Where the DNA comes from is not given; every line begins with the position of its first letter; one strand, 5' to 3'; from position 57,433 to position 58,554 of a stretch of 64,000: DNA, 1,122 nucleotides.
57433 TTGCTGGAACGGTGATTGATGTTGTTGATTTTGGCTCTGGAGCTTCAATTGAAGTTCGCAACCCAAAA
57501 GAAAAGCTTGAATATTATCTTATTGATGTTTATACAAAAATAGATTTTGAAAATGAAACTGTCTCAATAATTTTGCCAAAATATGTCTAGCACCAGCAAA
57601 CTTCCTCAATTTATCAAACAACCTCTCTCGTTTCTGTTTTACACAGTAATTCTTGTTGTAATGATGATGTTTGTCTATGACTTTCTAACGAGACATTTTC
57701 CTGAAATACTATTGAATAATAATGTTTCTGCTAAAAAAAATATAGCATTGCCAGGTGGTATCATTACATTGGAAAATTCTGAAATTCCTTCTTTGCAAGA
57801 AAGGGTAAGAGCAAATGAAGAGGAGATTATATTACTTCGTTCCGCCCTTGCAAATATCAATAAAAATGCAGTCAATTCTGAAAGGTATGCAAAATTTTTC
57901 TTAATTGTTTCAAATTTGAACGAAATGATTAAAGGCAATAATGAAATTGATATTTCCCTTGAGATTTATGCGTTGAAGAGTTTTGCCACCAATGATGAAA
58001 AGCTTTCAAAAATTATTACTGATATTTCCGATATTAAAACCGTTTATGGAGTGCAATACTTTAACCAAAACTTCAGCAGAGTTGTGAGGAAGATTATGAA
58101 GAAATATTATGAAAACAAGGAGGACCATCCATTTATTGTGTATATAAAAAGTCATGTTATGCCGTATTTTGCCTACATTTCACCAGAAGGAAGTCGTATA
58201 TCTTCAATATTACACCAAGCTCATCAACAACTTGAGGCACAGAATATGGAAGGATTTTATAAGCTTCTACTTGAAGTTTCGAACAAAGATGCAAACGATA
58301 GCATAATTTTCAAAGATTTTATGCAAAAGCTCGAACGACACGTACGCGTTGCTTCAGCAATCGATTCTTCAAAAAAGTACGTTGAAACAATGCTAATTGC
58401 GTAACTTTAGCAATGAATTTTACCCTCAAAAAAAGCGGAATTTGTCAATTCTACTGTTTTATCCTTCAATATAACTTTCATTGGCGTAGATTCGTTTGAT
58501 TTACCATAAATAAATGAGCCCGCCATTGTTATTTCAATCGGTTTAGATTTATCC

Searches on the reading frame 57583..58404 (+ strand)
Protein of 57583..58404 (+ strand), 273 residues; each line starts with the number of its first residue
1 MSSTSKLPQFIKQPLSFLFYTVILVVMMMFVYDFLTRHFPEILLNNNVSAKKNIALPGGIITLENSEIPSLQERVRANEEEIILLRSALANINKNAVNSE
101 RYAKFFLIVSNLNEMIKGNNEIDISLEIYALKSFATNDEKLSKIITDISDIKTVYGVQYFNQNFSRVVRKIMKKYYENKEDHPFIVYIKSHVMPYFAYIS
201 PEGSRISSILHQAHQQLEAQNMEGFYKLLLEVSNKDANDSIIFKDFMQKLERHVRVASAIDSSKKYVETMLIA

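Call 24: find_encoding_contigs(protein=window:57583-58404:+, flank=10000, max_places=1)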
Protein window:57583-58404:+ (273 aa): 5 contigs read that carry it; 1 place shown.
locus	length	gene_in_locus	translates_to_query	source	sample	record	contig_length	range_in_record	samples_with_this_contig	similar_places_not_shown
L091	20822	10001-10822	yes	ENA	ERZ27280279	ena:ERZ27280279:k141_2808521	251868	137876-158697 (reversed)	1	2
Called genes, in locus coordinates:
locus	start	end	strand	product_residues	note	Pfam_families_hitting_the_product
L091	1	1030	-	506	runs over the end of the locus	PF00682:HMGL-like, PF22617:HCS_D2, PF08502:LeuA_dimer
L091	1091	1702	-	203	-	PF13505:OMP_b-brl (weak)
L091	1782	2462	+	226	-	PF00484:Pro_CA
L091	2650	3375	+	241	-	-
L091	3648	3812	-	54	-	-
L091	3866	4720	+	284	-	PF03618:Kinase-PPPase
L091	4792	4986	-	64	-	-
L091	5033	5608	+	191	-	PF01300:Sua5_yciO_yrdC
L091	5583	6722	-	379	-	PF02441:Flavoprotein, PF04127:DFP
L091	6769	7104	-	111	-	PF00462:Glutaredoxin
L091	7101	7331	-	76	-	PF00550:PP-binding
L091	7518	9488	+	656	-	PF04610:TrbL (weak)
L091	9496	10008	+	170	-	PF01782:RimM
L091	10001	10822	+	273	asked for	-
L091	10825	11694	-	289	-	PF01678:DAP_epimerase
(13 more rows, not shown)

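Call 35: search_protein_families(library=pfam, proteins=[window:57583-58404:+], max_evalue=0.01)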
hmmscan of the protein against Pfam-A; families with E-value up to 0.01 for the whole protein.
window:57583-58404:+ (273 aa): 0 families

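Call 91: search_protein_families(library=ncbifam, proteins=[window:57583-58404:+], max_evalue=0.001)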
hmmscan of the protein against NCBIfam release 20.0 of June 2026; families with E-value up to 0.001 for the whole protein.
window:57583-58404:+ (273 aa): 0 families
